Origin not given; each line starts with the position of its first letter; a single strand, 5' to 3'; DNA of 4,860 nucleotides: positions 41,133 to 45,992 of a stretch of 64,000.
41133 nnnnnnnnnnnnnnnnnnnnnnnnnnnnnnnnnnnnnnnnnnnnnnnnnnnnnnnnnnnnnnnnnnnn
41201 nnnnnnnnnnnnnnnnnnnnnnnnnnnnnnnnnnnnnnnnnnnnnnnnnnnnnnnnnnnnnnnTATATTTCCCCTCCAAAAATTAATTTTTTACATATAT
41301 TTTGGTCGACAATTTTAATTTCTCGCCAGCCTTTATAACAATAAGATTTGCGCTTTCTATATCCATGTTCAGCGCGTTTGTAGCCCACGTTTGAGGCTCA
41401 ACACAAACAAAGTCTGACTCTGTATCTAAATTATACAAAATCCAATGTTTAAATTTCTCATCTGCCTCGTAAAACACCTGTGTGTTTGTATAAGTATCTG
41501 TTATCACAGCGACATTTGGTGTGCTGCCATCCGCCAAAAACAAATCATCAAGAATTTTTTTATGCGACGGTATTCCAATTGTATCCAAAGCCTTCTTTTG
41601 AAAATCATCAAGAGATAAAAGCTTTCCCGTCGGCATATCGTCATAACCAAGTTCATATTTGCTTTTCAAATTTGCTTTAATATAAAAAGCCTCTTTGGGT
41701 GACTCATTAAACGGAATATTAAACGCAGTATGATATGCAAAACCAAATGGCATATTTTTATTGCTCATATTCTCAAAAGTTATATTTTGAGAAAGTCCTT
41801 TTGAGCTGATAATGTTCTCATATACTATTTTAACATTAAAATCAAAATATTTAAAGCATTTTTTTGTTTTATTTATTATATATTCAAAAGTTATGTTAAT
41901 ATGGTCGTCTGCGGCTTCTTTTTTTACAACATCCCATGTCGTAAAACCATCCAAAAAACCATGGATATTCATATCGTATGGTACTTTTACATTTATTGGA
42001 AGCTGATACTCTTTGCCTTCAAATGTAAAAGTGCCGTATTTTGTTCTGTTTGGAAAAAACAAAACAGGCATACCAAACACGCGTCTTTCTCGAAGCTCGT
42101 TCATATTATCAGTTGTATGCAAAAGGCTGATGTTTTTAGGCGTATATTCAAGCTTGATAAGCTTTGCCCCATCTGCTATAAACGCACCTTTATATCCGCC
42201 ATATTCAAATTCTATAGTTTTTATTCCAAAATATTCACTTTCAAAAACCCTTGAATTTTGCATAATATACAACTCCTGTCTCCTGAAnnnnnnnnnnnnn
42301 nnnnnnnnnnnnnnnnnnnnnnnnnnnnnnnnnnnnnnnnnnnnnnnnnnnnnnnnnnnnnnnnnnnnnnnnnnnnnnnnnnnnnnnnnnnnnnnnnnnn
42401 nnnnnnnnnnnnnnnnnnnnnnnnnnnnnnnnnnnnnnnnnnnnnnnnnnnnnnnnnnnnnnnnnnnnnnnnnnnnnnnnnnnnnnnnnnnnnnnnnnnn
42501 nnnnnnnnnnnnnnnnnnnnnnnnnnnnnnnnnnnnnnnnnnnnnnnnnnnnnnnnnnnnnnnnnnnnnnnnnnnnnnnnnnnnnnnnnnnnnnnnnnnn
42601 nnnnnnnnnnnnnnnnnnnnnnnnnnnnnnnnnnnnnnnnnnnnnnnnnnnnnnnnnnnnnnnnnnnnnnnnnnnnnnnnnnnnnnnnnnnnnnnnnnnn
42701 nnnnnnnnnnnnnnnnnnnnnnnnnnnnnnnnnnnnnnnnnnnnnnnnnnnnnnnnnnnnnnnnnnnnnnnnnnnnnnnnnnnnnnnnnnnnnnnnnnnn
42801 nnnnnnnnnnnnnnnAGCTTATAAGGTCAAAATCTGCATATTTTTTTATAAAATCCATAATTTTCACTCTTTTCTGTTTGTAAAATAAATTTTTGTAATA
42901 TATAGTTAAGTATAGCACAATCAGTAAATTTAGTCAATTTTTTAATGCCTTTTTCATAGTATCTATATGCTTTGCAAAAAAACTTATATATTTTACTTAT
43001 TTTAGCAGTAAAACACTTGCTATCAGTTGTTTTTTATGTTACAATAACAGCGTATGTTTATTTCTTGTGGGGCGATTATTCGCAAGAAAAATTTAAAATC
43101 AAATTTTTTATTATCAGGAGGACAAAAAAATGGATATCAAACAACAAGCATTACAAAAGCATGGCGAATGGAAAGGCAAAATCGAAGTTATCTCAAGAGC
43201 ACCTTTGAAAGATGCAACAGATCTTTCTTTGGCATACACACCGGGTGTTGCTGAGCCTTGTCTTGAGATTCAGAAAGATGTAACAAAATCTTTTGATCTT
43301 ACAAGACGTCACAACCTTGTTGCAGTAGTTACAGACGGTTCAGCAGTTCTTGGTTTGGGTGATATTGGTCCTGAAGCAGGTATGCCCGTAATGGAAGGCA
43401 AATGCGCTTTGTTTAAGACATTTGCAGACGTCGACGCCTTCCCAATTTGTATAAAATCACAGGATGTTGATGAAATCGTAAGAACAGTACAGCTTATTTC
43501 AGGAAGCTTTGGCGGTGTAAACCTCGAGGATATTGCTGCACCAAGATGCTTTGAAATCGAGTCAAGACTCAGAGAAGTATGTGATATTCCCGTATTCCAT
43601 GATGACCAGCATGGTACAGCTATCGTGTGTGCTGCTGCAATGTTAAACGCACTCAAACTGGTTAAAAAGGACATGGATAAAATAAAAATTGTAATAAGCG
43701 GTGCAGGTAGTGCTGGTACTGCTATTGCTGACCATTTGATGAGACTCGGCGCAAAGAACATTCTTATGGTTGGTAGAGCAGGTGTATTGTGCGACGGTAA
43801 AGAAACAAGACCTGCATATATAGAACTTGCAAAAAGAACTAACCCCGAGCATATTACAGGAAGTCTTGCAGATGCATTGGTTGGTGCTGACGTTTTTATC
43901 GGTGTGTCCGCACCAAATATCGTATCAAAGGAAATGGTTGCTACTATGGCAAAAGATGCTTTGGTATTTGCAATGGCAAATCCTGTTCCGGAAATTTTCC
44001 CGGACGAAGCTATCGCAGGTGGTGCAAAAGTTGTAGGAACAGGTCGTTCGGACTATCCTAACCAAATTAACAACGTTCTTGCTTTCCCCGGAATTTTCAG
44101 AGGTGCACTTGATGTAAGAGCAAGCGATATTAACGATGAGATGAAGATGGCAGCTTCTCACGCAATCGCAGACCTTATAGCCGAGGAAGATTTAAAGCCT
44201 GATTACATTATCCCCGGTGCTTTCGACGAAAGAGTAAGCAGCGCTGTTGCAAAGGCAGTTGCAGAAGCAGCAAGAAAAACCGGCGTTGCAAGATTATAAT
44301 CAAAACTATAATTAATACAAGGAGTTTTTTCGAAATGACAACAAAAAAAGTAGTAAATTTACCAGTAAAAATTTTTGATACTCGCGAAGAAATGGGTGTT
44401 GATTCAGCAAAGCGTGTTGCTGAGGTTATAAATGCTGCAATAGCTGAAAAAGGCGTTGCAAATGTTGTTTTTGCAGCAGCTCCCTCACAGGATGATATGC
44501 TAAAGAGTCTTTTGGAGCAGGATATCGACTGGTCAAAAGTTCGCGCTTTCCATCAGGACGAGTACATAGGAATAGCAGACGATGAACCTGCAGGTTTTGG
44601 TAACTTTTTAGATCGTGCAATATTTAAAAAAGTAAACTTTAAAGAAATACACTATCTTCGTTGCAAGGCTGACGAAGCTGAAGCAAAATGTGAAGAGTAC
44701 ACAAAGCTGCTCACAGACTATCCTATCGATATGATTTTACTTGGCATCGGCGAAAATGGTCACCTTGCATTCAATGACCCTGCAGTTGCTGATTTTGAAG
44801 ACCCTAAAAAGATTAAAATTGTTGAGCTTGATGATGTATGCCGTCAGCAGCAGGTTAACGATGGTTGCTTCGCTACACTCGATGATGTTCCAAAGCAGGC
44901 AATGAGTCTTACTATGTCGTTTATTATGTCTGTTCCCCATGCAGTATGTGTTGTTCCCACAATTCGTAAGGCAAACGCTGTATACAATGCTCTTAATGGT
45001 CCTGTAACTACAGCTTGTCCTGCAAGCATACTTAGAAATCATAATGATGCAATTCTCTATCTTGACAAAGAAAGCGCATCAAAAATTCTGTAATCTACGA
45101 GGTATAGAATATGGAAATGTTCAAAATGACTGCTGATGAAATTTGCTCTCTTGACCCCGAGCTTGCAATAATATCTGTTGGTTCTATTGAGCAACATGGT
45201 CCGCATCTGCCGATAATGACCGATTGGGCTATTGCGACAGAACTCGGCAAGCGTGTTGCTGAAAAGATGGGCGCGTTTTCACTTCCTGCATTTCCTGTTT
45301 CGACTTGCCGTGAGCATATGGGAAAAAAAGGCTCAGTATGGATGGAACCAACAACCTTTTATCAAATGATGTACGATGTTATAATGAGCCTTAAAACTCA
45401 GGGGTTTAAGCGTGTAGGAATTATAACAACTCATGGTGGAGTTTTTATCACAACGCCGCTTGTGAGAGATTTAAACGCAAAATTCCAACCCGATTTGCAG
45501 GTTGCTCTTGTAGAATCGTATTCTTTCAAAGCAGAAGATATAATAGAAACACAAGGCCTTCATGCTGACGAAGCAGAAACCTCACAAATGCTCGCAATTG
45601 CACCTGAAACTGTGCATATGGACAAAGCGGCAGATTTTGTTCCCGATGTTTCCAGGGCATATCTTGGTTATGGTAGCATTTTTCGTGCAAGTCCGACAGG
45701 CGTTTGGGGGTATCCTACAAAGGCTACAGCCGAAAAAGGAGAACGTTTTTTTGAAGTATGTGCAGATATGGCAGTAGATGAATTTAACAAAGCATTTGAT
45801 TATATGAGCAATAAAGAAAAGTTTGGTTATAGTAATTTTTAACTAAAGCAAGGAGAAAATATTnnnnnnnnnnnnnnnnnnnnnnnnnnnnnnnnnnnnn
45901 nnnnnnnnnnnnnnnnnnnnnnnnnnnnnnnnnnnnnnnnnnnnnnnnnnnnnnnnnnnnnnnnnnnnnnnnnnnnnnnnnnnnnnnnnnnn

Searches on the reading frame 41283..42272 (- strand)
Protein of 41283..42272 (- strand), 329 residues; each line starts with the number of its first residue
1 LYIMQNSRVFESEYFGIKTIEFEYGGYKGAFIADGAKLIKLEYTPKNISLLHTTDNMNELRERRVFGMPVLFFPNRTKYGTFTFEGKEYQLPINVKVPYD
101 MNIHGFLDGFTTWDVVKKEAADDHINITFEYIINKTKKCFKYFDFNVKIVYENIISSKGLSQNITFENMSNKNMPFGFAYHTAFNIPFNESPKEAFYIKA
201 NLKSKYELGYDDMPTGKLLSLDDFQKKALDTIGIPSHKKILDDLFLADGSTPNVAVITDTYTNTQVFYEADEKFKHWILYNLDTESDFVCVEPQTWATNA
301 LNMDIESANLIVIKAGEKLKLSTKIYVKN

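Call 5: search_protein_families(library=pfam, proteins=[window:41283-42272:-], max_evalue=0.001)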
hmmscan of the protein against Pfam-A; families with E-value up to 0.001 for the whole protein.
window:41283-42272:- (329 aa): 1 family
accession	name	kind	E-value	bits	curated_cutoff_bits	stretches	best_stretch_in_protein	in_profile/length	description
PF01263.26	Aldose_epim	-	1.3e-36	127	27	1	26-325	10-298/299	Aldose 1-epimerase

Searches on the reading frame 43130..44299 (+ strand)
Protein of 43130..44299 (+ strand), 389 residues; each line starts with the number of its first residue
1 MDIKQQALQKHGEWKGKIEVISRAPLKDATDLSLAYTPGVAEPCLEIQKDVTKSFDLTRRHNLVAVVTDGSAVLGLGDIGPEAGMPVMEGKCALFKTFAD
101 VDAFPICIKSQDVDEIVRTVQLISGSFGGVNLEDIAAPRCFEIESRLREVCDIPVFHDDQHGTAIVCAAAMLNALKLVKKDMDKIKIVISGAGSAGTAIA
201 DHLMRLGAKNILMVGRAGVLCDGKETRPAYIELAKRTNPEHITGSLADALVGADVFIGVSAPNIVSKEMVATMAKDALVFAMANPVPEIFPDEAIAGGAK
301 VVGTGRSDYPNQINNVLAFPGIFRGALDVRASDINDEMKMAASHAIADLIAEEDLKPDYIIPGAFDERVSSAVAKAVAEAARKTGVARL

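Call 5: search_protein_families(library=pfam, proteins=[window:43130-44299:+], max_evalue=0.001)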
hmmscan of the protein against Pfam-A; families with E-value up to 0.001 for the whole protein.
window:43130-44299:+ (389 aa): 5 families
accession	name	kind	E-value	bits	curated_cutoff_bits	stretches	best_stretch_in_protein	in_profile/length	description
PF00390.24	malic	-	1.3e-31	110.3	23.1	1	16-148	2-182/182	Malic enzyme, N-terminal domain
PF03949.21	Malic_M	-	1.6e-23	83.8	23.5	1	162-381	3-257/258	Malic enzyme, NAD binding domain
PF01262.27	AlaDh_PNT_C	-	1.9e-06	27.9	23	1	182-282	26-128/214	Alanine dehydrogenase/PNT, C-terminal domain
PF00208.27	ELFV_dehydrog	-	2.7e-05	24.4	23.4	1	161-233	8-81/241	Glutamate/Leucine/Phenylalanine/Valine dehydrogenase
PF01488.26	Shikimate_DH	-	0.00035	21.1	24.3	0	180-285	8-114/138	Shikimate / quinate 5-dehydrogenase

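Call 11: search_protein_families(library=ncbifam, proteins=[window:43130-44299:+], max_evalue=0.00001)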
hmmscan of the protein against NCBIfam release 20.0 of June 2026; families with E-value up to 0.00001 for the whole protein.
window:43130-44299:+ (389 aa): 3 families
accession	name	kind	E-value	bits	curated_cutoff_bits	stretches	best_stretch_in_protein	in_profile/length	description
NF009501.0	PRK12861.1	subfamily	6.9e-112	374.9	1178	1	5-388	9-408/764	NADP-dependent malic enzyme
NF010052.0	PRK13529.1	subfamily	1.8e-35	122.6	326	1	130-388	244-538/564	oxaloacetate-decarboxylating malate dehydrogenase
NF041582.1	malolactic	exception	3.4e-21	75.5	850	1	132-388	229-517/536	malolactic enzyme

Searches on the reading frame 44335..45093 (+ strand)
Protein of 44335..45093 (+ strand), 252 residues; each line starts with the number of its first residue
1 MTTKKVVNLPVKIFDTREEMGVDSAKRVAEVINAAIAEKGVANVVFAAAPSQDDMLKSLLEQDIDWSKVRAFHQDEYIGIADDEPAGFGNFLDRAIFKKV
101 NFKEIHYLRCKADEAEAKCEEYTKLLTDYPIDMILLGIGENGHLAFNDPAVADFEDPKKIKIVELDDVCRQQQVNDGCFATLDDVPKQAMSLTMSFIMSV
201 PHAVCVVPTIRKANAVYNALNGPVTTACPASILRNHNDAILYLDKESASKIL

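Call 5: search_protein_families(library=pfam, proteins=[window:44335-45093:+], max_evalue=0.001)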
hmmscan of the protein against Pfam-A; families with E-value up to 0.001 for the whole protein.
window:44335-45093:+ (252 aa): 1 family
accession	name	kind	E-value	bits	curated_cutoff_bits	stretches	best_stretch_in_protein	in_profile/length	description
PF01182.26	Glucosamine_iso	-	4.1e-19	69.8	27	1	16-238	2-221/225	Glucosamine-6-phosphate isomerases/6-phosphogluconolactonase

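Call 11: search_protein_families(library=ncbifam, proteins=[window:44335-45093:+], max_evalue=0.00001)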
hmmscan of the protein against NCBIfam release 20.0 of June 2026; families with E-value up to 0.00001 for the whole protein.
window:44335-45093:+ (252 aa): 8 families
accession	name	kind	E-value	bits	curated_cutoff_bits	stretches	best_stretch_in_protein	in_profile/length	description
NF001684.0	PRK00443.1-4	subfamily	2.3e-38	132.2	326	1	13-251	5-241/260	glucosamine-6-phosphate deaminase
TIGR00502.1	nagB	equivalog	1.7e-37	129.2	236.9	1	13-250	5-246/259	glucosamine-6-phosphate deaminase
NF002557.0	PRK02122.1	subfamily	4.8e-32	110.9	384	1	4-250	24-274/653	glucosamine-6-phosphate deaminase-like protein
NF001682.0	PRK00443.1-1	equivalog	5.5e-31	107.9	528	1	15-249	7-232/262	glucosamine-6-phosphate deaminase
NF007291.0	PRK09762.1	equivalog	4.4e-22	78.8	271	1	26-242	17-232/236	galactosamine-6-phosphate isomerase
NF001685.0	PRK00443.1-5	equivalog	1.9e-20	73.2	513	1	62-248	59-244/266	glucosamine-6-phosphate deaminase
NF009022.0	PRK12358.1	equivalog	2.7e-19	69.6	247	1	54-251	42-237/239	glucosamine-6-phosphate deaminase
TIGR01198.1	pgl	equivalog_domain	5.1e-18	65.5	124.45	1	13-250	1-233/234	6-phosphogluconolactonase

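Call 79: search_protein_families(library=ncbifam, proteins=[window:44335-45093:+], max_evalue=0.000001)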
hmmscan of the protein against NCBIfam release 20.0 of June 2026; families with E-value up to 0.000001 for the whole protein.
window:44335-45093:+ (252 aa): 8 families
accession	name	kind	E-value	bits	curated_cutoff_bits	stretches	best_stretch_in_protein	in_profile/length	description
NF001684.0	PRK00443.1-4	subfamily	2.3e-38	132.2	326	1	13-251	5-241/260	glucosamine-6-phosphate deaminase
TIGR00502.1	nagB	equivalog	1.7e-37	129.2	236.9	1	13-250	5-246/259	glucosamine-6-phosphate deaminase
NF002557.0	PRK02122.1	subfamily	4.8e-32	110.9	384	1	4-250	24-274/653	glucosamine-6-phosphate deaminase-like protein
NF001682.0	PRK00443.1-1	equivalog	5.5e-31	107.9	528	1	15-249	7-232/262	glucosamine-6-phosphate deaminase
NF007291.0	PRK09762.1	equivalog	4.4e-22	78.8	271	1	26-242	17-232/236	galactosamine-6-phosphate isomerase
NF001685.0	PRK00443.1-5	equivalog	1.9e-20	73.2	513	1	62-248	59-244/266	glucosamine-6-phosphate deaminase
NF009022.0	PRK12358.1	equivalog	2.7e-19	69.6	247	1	54-251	42-237/239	glucosamine-6-phosphate deaminase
TIGR01198.1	pgl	equivalog_domain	5.1e-18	65.5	124.45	1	13-250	1-233/234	6-phosphogluconolactonase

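Call 80: search_solved_structures(query=window:44335-45093:+, max_evalue=1e-8, show_alignments=2)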
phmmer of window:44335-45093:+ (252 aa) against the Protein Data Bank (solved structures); distinct sequences matched with E-value up to 1e-8: 11.
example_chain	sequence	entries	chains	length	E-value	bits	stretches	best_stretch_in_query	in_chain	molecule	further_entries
2ri0_A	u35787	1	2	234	1.7e-28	103.1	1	46-248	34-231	Glucosamine-6-phosphate deaminase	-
2ri1_A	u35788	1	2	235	1.7e-28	103.1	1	46-248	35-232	Glucosamine-6-phosphate deaminase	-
2bkv_A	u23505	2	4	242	1.2e-25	93.8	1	55-249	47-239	GLUCOSAMINE-6-PHOSPHATE DEAMINASE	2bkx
3hn6_A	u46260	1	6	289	4.9e-20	75.4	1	15-248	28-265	Glucosamine-6-phosphate deaminase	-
5hj5_A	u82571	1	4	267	1.6e-19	73.8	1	63-249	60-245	Glucosamine-6-phosphate deaminase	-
4r7t_A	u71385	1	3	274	1.7e-19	73.7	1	63-249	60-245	Glucosamine-6-phosphate deaminase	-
7lqm_A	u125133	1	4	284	1.1e-17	67.8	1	62-248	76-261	Glucosamine-6-phosphate deaminase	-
1jt9_A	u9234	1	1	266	2.3e-17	66.7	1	62-249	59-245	Glucosamine-6-Phosphate deaminase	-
1cd5_A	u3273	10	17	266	3.2e-17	66.2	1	62-249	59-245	PROTEIN (GLUCOSAMINE 6-PHOSPHATE DEAMINASE) | GLUCOSAMINE 6-PHOSPHATE DEAMINASE | GLUCOSAMINE-6-PHOSPHATE DEAMINASE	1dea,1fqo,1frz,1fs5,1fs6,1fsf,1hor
1ne7_A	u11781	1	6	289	8.3e-17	64.9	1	61-247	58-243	Glucosamine-6-phosphate isomerase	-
7lqn_A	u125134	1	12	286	4.9e-15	59.1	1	63-247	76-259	Glucosamine-6-phosphate deaminase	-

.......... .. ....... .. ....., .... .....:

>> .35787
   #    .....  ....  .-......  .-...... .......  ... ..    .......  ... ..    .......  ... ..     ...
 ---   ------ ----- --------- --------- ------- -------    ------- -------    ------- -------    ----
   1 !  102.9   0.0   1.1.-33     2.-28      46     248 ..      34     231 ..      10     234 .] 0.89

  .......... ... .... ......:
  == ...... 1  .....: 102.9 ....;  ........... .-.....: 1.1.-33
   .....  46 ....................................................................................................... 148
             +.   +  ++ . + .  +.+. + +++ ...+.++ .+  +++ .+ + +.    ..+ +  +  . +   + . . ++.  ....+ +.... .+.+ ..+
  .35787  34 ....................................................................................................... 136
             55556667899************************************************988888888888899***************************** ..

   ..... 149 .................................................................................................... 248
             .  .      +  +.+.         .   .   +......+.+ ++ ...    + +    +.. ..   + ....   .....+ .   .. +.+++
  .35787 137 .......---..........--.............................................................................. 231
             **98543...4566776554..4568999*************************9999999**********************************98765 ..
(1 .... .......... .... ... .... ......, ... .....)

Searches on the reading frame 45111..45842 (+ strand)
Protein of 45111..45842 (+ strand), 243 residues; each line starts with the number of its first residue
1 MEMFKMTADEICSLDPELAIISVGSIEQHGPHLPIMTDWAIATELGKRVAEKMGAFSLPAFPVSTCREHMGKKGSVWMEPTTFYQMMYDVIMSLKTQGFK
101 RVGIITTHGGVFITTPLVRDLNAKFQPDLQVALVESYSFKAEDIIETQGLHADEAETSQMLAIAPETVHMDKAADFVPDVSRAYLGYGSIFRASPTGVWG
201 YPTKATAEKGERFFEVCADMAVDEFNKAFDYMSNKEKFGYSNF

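Call 5: search_protein_families(library=pfam, proteins=[window:45111-45842:+], max_evalue=0.001)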
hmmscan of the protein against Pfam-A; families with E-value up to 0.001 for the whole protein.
window:45111-45842:+ (243 aa): 1 family
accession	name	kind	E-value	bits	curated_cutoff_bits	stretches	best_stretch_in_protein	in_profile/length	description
PF02633.19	Creatininase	-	1.7e-55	188.5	31.3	1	6-222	3-235/238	Creatinine amidohydrolase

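Call 11: search_protein_families(library=ncbifam, proteins=[window:45111-45842:+], max_evalue=0.00001)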
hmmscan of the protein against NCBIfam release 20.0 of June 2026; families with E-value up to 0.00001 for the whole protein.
window:45111-45842:+ (243 aa): 4 families
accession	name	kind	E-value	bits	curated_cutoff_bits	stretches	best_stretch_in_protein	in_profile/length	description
TIGR03964.1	mycofact_creat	equivalog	1.2e-26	93.8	172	1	18-224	15-216/228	mycofactocin biosynthesis peptidyl-dipeptidase MftE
TIGR04448.1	creatininase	equivalog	6.2e-26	91.5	235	1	18-229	16-246/246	creatininase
NF041098.2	diketo_inos_hlase_IolN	equivalog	1.5e-21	76.8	245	1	17-193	25-207/307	3-dehydro-scyllo-inosose hydrolase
NF033501.0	ArfB_arch_rifla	equivalog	5.4e-09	36.1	180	1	17-133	16-129/219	2-amino-5-formylamino-6-ribosylaminopyrimidin-4(3H)-one 5'-monophosphate deformylase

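Call 41: search_solved_structures(query=window:45111-45842:+, max_evalue=0.00001)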
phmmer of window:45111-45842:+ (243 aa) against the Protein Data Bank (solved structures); distinct sequences matched with E-value up to 0.00001: 8.
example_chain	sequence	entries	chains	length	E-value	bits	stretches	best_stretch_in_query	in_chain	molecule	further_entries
3lub_A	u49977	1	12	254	2.8e-13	53.3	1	13-220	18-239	Putative creatinine amidohydrolase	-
3a6g_A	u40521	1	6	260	6.6e-13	52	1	20-229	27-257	Creatinine amidohydrolase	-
3no4_A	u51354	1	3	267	7.5e-13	51.9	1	20-222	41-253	creatinine amidohydrolase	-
3a6e_A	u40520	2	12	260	7.9e-13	51.8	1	19-229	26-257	Creatinine amidohydrolase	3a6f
3a6j_A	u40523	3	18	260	8.6e-13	51.7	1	19-229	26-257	Creatinine amidohydrolase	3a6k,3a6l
1j2t_A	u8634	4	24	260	8.7e-13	51.7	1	19-229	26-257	creatinine amidohydrolase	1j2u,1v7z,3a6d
3a6h_A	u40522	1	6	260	1.3e-12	51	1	19-229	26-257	Creatinine amidohydrolase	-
1q3k_A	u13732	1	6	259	7.1e-12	48.7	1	20-229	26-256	creatininase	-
